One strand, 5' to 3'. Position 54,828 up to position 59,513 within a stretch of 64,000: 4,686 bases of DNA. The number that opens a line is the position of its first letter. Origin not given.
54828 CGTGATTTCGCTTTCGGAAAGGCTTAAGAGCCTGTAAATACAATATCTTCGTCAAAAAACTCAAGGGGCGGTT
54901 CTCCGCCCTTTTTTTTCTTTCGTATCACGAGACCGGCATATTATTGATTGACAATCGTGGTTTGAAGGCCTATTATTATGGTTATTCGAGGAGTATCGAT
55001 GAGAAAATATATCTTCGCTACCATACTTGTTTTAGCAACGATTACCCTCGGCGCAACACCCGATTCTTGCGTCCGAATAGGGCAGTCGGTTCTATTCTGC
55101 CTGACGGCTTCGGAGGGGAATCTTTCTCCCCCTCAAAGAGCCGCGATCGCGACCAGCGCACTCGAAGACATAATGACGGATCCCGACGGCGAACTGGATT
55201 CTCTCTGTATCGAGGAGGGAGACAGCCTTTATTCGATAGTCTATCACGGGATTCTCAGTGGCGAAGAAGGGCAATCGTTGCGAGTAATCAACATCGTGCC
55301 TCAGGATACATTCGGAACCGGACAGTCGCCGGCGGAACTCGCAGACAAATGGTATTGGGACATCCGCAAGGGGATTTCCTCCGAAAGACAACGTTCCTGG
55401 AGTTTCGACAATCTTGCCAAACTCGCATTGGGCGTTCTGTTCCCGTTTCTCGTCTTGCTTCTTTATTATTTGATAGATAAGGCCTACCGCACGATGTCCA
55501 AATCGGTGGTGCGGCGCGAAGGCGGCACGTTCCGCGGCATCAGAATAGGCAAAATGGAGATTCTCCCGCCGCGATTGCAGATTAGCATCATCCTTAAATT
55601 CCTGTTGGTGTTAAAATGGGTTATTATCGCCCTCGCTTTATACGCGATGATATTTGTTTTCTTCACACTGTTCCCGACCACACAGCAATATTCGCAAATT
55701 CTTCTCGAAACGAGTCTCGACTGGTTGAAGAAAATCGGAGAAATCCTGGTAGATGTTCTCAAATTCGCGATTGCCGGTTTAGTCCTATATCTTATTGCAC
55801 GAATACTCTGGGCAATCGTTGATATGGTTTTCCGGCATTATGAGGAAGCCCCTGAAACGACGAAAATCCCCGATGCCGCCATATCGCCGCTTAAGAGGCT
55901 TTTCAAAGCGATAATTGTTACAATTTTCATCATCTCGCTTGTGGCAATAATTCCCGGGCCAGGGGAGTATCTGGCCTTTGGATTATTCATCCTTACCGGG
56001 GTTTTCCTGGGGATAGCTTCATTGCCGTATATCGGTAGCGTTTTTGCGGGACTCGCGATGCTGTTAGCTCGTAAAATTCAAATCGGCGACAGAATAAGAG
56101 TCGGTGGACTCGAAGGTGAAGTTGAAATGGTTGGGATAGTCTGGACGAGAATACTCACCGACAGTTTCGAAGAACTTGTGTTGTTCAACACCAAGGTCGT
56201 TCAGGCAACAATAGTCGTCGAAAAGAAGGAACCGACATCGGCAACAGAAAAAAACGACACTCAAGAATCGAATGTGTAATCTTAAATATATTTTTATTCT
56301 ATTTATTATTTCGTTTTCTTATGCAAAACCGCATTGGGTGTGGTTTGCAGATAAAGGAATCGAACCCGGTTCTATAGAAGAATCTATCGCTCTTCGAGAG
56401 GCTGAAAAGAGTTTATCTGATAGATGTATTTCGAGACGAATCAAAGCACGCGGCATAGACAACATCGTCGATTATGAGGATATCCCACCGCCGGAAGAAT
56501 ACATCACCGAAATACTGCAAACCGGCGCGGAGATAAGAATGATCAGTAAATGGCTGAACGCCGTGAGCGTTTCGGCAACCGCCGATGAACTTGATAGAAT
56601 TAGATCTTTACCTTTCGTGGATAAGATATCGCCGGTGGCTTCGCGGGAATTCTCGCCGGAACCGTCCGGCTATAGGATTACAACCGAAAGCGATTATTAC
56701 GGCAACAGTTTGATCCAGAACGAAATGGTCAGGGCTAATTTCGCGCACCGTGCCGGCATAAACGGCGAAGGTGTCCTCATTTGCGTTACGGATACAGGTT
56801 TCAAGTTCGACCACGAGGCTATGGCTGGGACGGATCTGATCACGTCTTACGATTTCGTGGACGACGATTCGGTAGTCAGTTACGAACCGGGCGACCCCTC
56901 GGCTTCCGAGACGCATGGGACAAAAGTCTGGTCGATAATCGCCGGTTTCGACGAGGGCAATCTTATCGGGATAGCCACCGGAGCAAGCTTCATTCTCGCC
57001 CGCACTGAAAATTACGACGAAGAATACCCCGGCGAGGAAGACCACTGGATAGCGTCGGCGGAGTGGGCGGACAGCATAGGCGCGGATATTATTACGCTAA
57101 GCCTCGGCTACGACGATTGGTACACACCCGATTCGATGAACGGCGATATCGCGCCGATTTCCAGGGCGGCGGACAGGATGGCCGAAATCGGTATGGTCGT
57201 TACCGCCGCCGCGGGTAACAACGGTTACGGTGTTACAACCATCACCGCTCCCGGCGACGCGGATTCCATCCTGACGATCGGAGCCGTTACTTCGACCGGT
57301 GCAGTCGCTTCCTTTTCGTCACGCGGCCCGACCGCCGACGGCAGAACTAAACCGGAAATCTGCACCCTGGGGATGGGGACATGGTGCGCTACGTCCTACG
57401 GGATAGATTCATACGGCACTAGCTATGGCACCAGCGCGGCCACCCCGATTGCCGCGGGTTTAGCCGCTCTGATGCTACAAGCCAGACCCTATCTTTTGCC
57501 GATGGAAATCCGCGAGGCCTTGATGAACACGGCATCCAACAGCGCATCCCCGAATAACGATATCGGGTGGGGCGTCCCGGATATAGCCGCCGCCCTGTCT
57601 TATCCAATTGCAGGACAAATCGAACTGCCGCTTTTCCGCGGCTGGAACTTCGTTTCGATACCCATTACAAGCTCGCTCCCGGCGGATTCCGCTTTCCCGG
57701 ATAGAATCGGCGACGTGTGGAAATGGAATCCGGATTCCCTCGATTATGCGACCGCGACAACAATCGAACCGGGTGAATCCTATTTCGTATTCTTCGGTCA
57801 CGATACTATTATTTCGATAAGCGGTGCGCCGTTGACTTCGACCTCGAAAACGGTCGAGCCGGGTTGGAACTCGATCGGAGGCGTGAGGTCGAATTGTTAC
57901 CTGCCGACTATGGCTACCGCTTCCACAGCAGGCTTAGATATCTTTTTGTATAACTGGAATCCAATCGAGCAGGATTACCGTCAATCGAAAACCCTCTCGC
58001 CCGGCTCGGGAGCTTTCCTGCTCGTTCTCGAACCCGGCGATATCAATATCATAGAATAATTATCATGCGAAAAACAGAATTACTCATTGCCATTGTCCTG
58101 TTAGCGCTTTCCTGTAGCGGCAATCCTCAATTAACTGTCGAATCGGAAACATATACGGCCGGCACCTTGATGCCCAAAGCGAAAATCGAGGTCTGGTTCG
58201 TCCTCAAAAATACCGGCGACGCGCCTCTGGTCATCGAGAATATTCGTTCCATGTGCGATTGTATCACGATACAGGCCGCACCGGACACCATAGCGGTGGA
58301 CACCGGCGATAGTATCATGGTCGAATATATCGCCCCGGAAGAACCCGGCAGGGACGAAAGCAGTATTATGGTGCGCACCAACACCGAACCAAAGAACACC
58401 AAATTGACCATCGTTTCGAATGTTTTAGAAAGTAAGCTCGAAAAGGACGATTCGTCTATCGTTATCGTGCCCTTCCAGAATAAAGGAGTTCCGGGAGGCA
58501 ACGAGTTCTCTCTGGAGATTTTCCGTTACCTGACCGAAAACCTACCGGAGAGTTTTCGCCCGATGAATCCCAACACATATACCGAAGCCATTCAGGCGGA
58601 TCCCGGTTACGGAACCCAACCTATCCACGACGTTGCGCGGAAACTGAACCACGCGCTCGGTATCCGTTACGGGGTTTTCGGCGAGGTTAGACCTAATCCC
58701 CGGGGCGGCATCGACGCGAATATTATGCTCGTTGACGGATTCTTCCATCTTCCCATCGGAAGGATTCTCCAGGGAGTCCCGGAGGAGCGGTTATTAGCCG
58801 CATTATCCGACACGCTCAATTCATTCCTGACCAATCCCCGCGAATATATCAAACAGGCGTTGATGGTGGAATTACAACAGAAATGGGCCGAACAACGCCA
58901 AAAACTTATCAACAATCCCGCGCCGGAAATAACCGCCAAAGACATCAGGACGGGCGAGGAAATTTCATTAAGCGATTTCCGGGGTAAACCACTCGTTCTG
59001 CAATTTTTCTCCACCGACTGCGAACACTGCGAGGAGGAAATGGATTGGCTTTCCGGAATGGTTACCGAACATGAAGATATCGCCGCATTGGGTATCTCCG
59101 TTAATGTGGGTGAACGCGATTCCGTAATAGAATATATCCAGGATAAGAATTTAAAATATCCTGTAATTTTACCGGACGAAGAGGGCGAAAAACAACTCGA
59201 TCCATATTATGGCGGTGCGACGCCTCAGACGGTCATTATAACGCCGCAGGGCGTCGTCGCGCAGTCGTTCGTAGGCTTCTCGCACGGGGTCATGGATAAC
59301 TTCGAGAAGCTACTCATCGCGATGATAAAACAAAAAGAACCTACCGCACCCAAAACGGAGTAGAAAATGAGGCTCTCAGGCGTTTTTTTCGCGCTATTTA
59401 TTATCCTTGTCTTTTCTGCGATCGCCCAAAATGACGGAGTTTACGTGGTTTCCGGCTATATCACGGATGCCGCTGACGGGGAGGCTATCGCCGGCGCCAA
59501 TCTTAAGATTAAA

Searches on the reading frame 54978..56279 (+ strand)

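Call 60: search_protein_families(library=pfam, proteins=[window:54978-56279:+], max_evalue=0.00001)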
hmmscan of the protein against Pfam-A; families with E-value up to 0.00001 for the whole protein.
window:54978-56279:+ (433 aa): 1 family
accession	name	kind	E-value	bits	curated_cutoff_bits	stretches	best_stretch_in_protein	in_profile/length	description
PF00924.24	MS_channel_2nd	-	4.1e-10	40.1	20.2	1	351-412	2-63/68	Mechanosensitive ion channel, beta-domain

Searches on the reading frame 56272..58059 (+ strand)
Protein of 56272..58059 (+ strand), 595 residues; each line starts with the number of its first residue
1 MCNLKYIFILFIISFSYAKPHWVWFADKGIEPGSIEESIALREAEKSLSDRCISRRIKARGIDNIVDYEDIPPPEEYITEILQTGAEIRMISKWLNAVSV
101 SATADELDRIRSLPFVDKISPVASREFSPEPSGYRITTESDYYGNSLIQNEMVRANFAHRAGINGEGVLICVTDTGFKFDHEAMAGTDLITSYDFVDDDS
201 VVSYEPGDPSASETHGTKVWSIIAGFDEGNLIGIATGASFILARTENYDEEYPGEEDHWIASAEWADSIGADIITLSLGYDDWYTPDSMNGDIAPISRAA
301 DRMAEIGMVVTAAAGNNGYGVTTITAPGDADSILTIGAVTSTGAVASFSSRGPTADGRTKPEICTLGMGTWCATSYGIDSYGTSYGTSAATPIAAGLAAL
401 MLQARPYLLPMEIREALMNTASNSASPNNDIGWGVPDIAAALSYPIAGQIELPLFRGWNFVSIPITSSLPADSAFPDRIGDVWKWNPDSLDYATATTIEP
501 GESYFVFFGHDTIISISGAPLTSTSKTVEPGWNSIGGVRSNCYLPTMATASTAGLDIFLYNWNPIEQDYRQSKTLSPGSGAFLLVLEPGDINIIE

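Call 60: search_protein_families(library=pfam, proteins=[window:56272-58059:+], max_evalue=0.00001)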
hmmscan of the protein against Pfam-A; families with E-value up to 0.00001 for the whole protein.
window:56272-58059:+ (595 aa): 1 family
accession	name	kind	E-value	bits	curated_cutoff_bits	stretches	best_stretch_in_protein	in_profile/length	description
PF00082.27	Peptidase_S8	-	3.3e-47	161.6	21.8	1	165-434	1-288/288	Subtilase family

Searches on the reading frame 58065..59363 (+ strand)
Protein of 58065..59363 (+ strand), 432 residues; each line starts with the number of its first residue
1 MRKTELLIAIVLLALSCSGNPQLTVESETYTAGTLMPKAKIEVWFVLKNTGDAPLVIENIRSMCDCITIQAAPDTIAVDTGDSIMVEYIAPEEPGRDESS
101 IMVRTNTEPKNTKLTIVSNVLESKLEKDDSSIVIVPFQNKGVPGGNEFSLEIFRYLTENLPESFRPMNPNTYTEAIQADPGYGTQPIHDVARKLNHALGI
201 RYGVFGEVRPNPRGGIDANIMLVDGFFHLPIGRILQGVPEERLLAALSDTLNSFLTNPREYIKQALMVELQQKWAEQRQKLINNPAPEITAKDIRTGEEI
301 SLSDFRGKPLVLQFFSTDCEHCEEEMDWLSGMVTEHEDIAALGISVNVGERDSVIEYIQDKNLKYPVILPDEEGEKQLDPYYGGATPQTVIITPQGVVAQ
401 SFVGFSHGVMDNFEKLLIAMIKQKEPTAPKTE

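Call 60: search_protein_families(library=pfam, proteins=[window:58065-59363:+], max_evalue=0.00001)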
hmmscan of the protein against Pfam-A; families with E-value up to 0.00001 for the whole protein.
window:58065-59363:+ (432 aa): 4 families
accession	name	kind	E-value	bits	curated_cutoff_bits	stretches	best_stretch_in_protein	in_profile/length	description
PF07610.17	DUF1573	-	9.9e-19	67.6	26.1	1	23-120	1-98/98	Protein of unknown function (DUF1573)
PF00578.27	AhpC-TSA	-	7.6e-18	65.1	26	1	282-400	1-123/124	AhpC/TSA family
PF08534.16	Redoxin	-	1.1e-10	41.9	26.6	1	283-407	3-137/148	Redoxin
PF22544.2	HYDIN_VesB_CFA65-like_Ig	-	6.2e-09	36.4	25.5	1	21-116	1-97/100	HYDIN/CFA65/VesB-like, Ig-like domain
